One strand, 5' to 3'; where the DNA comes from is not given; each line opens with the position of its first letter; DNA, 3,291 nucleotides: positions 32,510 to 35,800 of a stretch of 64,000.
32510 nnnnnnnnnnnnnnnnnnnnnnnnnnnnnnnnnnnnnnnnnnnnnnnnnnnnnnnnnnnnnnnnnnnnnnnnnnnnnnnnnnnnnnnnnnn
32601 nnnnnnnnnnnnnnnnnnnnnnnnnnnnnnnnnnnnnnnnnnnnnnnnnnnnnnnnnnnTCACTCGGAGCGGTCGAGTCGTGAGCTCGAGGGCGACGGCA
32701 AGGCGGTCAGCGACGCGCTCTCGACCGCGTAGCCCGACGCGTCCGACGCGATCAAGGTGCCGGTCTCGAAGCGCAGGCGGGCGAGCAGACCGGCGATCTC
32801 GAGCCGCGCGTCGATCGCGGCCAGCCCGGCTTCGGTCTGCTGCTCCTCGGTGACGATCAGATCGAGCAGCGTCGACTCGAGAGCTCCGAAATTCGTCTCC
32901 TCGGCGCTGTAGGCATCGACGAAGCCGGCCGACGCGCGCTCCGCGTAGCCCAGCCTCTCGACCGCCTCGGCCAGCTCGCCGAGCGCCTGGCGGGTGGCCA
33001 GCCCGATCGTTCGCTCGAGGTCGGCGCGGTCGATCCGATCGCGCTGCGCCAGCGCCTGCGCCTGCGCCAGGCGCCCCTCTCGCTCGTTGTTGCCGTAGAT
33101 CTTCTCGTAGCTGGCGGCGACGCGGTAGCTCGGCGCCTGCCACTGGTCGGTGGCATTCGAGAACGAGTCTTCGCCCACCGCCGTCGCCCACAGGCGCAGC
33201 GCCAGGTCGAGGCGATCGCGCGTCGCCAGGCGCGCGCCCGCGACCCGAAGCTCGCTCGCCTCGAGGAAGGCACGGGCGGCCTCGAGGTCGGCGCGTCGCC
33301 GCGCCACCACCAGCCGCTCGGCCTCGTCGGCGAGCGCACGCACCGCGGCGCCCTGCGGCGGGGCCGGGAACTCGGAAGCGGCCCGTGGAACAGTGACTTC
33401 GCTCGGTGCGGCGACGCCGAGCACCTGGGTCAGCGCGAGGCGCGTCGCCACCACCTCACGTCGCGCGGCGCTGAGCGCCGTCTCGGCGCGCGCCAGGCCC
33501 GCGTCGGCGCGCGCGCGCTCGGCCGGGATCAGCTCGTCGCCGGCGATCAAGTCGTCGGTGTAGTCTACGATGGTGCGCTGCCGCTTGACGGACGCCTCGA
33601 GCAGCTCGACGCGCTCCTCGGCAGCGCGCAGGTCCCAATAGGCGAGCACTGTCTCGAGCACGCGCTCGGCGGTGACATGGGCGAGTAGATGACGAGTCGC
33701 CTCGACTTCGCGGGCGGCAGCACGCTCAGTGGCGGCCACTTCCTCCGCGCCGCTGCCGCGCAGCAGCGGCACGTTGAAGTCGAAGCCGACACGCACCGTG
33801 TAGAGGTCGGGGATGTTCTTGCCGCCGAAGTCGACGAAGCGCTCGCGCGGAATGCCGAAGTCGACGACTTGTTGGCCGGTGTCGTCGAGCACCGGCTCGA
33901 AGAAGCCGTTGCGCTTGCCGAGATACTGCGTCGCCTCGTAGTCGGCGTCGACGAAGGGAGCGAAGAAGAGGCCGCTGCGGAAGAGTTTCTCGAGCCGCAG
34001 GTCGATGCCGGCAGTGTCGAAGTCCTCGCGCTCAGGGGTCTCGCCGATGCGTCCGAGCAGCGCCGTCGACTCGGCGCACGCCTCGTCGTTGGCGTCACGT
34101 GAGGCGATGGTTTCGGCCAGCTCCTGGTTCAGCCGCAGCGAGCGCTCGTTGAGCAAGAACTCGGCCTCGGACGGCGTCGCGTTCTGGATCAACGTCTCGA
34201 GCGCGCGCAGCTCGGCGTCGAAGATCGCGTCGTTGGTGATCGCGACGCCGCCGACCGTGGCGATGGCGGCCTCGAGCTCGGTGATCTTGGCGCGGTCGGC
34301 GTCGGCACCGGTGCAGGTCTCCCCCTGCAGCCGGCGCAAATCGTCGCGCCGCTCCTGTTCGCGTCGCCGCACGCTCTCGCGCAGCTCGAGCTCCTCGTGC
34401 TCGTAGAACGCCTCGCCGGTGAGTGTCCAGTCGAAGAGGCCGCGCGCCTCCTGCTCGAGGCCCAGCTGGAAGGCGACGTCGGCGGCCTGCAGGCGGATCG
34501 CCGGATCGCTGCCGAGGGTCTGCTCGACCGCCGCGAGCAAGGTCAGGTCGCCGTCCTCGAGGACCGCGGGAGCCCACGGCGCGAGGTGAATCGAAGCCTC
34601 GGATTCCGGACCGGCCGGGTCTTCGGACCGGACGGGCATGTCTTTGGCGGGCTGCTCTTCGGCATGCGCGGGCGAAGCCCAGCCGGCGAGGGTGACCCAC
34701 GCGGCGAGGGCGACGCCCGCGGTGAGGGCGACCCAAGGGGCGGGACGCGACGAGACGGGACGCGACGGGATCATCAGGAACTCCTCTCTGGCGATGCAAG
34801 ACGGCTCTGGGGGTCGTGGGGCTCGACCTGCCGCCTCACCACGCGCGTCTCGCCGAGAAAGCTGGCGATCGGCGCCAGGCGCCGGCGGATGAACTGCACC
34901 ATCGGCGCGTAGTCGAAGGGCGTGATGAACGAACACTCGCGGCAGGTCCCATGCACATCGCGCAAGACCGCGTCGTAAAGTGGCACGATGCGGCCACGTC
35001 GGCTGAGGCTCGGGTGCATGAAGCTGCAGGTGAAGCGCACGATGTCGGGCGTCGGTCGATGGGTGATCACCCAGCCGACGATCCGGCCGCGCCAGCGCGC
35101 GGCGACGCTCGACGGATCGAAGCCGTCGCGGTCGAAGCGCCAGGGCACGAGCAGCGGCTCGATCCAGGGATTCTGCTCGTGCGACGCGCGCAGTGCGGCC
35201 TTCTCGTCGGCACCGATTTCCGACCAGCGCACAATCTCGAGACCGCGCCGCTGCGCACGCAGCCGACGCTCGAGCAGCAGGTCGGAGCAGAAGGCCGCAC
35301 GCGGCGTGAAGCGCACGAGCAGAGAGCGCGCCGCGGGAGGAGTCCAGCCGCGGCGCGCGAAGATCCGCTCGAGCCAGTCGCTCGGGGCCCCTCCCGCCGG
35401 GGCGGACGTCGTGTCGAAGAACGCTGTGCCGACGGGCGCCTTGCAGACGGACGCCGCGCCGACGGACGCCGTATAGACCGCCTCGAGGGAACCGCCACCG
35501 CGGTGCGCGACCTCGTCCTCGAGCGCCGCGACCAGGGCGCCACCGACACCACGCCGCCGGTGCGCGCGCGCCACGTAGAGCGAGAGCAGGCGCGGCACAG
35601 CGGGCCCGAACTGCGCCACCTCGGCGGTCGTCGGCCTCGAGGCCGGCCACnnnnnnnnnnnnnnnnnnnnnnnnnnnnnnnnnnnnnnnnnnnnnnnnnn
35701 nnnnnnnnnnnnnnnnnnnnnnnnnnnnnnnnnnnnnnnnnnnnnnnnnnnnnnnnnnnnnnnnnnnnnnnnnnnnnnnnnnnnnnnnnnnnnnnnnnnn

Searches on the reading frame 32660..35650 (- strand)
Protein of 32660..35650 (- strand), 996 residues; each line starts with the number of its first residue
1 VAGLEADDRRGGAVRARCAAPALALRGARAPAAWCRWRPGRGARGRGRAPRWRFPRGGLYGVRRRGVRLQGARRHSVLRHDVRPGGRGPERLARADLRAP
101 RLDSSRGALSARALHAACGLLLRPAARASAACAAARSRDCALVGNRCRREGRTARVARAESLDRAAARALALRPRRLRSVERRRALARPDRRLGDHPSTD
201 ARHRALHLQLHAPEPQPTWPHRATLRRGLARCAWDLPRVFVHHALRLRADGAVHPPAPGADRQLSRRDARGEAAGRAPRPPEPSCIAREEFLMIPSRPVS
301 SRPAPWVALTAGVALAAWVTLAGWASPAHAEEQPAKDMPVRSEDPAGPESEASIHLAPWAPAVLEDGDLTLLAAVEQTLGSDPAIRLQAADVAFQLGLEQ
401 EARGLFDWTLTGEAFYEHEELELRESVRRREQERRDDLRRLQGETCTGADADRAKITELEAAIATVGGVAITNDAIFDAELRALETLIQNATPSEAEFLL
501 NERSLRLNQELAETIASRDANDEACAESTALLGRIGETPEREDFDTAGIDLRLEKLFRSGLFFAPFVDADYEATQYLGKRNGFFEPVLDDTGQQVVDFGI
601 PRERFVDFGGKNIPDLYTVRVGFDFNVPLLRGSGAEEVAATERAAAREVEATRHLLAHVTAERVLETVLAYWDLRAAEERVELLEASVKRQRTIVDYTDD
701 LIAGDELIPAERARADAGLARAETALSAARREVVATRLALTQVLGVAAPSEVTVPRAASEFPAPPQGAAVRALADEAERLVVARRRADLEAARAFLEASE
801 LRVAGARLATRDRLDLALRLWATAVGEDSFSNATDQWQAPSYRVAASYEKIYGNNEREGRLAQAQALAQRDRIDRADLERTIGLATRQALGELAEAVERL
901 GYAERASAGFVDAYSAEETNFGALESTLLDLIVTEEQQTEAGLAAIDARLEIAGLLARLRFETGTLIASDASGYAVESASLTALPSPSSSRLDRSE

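Call 11: search_protein_families(library=pfam, proteins=[window:32660-35650:-], max_evalue=0.001)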
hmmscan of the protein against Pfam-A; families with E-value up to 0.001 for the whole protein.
window:32660-35650:- (996 aa): 1 family
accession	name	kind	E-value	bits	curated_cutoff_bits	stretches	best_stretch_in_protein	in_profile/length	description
PF02321.23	OEP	-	2.3e-12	47.6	22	1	610-745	62-187/187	Outer membrane efflux protein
